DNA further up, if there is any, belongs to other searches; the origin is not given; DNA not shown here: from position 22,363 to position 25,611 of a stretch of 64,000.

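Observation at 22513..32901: Giant (~3460 aa) polyvalent virion protein with zincin and RadC/JAB modules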

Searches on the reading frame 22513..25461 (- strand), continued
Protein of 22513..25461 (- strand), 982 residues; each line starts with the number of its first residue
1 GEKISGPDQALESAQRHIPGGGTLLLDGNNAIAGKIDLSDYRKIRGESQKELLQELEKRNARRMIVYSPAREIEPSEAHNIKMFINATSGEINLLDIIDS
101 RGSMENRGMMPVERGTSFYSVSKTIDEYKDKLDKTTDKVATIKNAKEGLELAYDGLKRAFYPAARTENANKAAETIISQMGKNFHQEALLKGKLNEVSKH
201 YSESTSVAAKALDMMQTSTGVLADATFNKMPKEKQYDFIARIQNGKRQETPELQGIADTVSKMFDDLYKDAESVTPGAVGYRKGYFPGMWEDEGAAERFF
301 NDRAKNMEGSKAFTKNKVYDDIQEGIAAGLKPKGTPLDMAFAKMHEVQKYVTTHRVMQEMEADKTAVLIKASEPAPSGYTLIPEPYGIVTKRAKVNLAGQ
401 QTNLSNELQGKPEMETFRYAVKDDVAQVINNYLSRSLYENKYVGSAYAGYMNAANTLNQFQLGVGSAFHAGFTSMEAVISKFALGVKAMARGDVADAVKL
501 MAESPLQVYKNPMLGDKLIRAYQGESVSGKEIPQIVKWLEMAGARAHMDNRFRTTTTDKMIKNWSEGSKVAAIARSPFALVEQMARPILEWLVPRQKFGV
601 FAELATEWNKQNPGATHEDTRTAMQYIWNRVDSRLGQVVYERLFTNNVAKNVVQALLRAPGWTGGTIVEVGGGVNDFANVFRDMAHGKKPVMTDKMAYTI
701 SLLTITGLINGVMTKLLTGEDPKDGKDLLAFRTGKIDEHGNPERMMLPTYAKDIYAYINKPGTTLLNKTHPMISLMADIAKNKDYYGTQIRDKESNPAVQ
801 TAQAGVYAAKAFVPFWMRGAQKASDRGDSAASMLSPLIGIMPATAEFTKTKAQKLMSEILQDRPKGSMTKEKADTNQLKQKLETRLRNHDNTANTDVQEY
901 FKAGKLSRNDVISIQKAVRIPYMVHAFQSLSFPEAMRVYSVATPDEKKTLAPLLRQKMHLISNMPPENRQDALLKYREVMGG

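Call 57: fold_search(model_id=the predicted structure, library=pdb)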
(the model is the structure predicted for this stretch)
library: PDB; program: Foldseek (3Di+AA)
matches with E <= 10: 520; with E <= 0.001: 0
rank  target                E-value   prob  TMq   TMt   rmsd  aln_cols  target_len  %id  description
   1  9jqd_A                2.2e-01  0.25  0.07  0.21  17.6       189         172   10  Cryo-EM structure of ferritin variant R63MeH/R67MeH (released 2024-11-27)
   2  7k26_K                2.2e-01  0.25  0.07  0.21  18.3       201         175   10  Crystal structure of Human H-chain Ferritin variant infused with Sodium Acrylate (released 2020-11-11)
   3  9r1g_A                2.6e-01  0.09  0.08  0.12  26.9       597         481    9  Cryo-EM structure of human MATE1 (released 2025-11-05)
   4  6ke2                  3.0e-01  0.23  0.07  0.21  16.7       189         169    9  ABloop reengineered Ferritin Nanocage (released 2019-10-23)
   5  2chi                  3.1e-01  0.21  0.07  0.21  17.9       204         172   10  Recombinant human H ferritin, K86Q and E27D mutant (released 2006-12-13)
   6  9jqb_A                3.2e-01  0.21  0.07  0.21  16.8       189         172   10  Cryo-EM structure of ferritin variant R63BrThA/E67BrThA (released 2024-11-27)
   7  7jgk                  3.4e-01  0.21  0.07  0.20  16.9       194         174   11  Crystal Structure of the Ni-bound Human Heavy-chain variant 122H-delta C-star with 2,5-furandihyrdoxamate collected at 1 (released 2020-10-14)
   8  8wie_A                3.4e-01  0.21  0.08  0.21  16.9       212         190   10  Peptide 10-1/FTH1-1 Complex (released 2024-09-25)
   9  5up9_B                3.5e-01  0.20  0.07  0.21  17.4       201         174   11  Crystal Structure of Zn-bound Human Heavy-Chain ferritin variant 122H-delta C-star with para-xylenedihydroxamate (released 2017-09-27)
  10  7dqk_B                3.7e-01  0.09  0.09  0.13  24.6       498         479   13  A nicotine MATE transporter, Nicotiana tabacum MATE2 (NtMATE2) (released 2021-06-09)
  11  9j0a_A                3.7e-01  0.06  0.09  0.09  32.0       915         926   10  Complex structure of ANKRD11/STAG2/RAD21 (released 2025-03-19)
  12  8y6f_H                4.2e-01  0.20  0.07  0.21  17.6       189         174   10  The crystal structure of MMPs cleavable human heavy chain ferritin (released 2024-07-17)
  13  4dyx                  4.6e-01  0.20  0.08  0.20  15.1       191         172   12  Crystal Structure of the Cu-adduct of Human H-Ferritin variant 4His-delta C-star (released 2013-01-23)
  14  5up9_D                4.6e-01  0.20  0.08  0.21  15.1       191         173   11  Crystal Structure of Zn-bound Human Heavy-Chain ferritin variant 122H-delta C-star with para-xylenedihydroxamate (released 2017-09-27)
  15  5cmq                  4.6e-01  0.18  0.07  0.20  16.8       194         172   11  Crystal Structure of Zn-bound Human H-Ferritin variant 122H-delta C-star (released 2015-09-09)
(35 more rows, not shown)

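Call 61: fold_search(model_id=the predicted structure, library=viral)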
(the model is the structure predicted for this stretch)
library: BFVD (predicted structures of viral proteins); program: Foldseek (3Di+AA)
matches with E <= 10: 454; with E <= 0.001: 54
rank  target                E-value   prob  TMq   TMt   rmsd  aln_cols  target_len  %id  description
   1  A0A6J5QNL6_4          3.4e-16  1.00  0.47  0.37  19.5      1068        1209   15  DNA 3'-5' helicase [uncultured Caudovirales phage]
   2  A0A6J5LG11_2          1.6e-14  1.00  0.46  0.45  14.8       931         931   13  Large polyvalent protein associated domain-containing protein [uncultured Caudovirales phage]
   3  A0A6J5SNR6            6.9e-13  1.00  0.44  0.31  14.1       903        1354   13  Large polyvalent protein associated domain-containing protein [uncultured Caudovirales phage]
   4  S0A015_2              2.9e-11  1.00  0.41  0.39  19.2      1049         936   11  Uncharacterized protein [Cellulophaga phage phi19:3]
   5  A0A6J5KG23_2          3.2e-11  1.00  0.45  0.49   9.0       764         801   13  Large polyvalent protein associated domain-containing protein [uncultured Caudovirales phage]
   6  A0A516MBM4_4          6.9e-11  1.00  0.43  0.32  16.5      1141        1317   12  (no name in the UniProt tables at hand)
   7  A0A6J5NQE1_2          5.7e-10  1.00  0.34  0.38  16.9       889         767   12  Zeta toxin domain containing protein [uncultured Caudovirales phage]
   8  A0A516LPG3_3          6.5e-10  1.00  0.28  0.24  19.3       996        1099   12  (no name in the UniProt tables at hand)
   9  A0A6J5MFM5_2          7.6e-09  1.00  0.35  0.32  20.1      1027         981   12  ART-PolyVal-like domain-containing protein [uncultured Caudovirales phage]
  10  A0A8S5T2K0            9.8e-09  1.00  0.40  0.39  16.1      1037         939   11  Large polyvalent protein associated domain-containing protein (Fragment) [Myoviridae sp. ct5ra14]
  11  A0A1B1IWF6            2.8e-08  1.00  0.41  0.28  15.3      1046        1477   11  (no name in the UniProt tables at hand)
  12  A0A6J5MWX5            2.9e-08  1.00  0.18  0.15  33.6      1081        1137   12  Large polyvalent protein associated domain-containing protein [uncultured Caudovirales phage]
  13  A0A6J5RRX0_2          5.0e-08  1.00  0.40  0.37  15.4      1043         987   10  Large polyvalent protein associated domain-containing protein [uncultured Caudovirales phage]
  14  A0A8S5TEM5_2          5.3e-08  1.00  0.38  0.31  14.3      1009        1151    9  Large polyvalent protein associated domain 38 [Siphoviridae sp. ct1yA16]
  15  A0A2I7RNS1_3          7.4e-08  1.00  0.39  0.35  16.1      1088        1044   10  (no name in the UniProt tables at hand)
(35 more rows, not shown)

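Call 88: search_protein_families(library=phrogs, proteins=[L004:8226-10001:+, L005:4994-6727:+, L010:8478-10001:+, L011:8145-10004:+, L012:8580-10004:+, L010:4448-7555:+, L011:3468-6362:+, L004:7650-8198:+, L005:13805-15505:+, L010:13547-14836:+], max_evalue=0.001)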
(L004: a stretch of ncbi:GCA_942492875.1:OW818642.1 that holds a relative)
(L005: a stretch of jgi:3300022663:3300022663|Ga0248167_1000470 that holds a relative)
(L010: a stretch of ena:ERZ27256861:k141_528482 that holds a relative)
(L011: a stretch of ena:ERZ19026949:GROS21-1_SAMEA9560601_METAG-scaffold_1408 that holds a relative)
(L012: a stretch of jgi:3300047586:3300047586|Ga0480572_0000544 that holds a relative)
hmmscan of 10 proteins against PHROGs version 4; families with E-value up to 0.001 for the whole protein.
L004:8226-10001:+ (591 aa): 0 families

L005:4994-6727:+ (577 aa): 0 families

L010:8478-10001:+ (507 aa): 0 families

L011:8145-10004:+ (619 aa): 0 families

L012:8580-10004:+ (474 aa): 0 families

L010:4448-7555:+ (1035 aa): 5 families
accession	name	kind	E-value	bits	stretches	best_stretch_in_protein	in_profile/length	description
phrog_376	-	tail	1.4e-130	437.9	1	6-914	7-648/712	tail protein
phrog_15566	-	tail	2.4e-42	146.2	2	506-811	29-296/552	tail protein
phrog_20269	-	unknown function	1.3e-27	97.8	1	7-255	7-186/374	-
phrog_6278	-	unknown function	7.3e-13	49.3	1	915-958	25-68/306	-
phrog_30010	-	unknown function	3e-11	43.8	1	653-812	188-318/517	-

L011:3468-6362:+ (964 aa): 4 families
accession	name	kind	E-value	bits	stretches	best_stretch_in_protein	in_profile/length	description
phrog_376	-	tail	4.9e-181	604.7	2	353-964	183-710/712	tail protein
phrog_15566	-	tail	1.7e-73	249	2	484-753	18-283/552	tail protein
phrog_20269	-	unknown function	1.2e-51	176.9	1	5-189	4-186/374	-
phrog_30010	-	unknown function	7.6e-21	75.4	2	633-748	188-299/517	-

L004:7650-8198:+ (182 aa): 1 family
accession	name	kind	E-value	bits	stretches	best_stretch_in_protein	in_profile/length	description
phrog_594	-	unknown function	2e-06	29.1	1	1-81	1-76/85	-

L005:13805-15505:+ (566 aa): 0 families

L010:13547-14836:+ (429 aa): 0 families

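Call 100: find_encoding_contigs(protein=P0010, flank=10000, max_places=1)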
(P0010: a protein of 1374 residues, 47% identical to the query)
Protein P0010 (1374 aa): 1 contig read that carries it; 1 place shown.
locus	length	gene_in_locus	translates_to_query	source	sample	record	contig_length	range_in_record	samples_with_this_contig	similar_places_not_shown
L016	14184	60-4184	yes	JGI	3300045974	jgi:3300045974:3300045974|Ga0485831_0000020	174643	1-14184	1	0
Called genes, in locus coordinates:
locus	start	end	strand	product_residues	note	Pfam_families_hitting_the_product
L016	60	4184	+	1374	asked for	-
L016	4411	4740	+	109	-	-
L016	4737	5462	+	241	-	PF12844:HTH_19, PF13560:HTH_31 (weak), PF01381:HTH_3, PF13443:HTH_26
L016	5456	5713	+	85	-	-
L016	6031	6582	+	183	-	PF00239:Resolvase, PF02796:HTH_7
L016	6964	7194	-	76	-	-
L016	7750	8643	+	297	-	-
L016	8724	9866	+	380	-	PF01590:GAF, PF13185:GAF_2, PF13492:GAF_3, PF13487:HD_5, PF01966:HD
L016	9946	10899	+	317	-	PF03193:RsgA_GTPase, PF01926:MMR_HSR1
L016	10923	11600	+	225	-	PF01564:Spermine_synth (weak)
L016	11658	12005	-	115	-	PF18291:HU-HIG, PF00216:Bac_DNA_binding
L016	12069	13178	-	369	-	PF03462:PCRF, PF00472:RF-1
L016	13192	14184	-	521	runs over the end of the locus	PF20154:LNT_N, PF00795:CN_hydrolase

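Call 101: find_encoding_contigs(protein=P0008, flank=10000, max_places=1)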
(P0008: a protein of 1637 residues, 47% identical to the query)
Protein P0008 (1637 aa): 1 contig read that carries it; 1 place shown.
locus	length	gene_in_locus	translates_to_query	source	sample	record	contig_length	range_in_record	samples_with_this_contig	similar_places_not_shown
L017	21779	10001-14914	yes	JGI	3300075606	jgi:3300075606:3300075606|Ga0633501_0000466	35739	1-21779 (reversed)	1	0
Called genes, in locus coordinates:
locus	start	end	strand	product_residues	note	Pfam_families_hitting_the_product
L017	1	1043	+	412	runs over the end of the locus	PF13356:Arm-DNA-bind_3, PF22022:Phage_int_M, PF00589:Phage_integrase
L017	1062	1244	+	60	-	-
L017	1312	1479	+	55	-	-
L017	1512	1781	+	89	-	-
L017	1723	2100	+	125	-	-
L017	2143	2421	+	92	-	-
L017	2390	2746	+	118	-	PF12844:HTH_19 (weak), PF13560:HTH_31, PF01381:HTH_3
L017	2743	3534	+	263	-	-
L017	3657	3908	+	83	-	-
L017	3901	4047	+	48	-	-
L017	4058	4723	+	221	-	PF21984:DnaD_N (weak), PF13730:HTH_36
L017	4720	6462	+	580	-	PF01751:Toprim (weak), PF13155:Toprim_2, PF13662:Toprim_4, PF03796:DnaB_C, PF13481:AAA_25 (weak)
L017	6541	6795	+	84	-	-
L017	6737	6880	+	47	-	-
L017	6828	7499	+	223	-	PF03592:Terminase_2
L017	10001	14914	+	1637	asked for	-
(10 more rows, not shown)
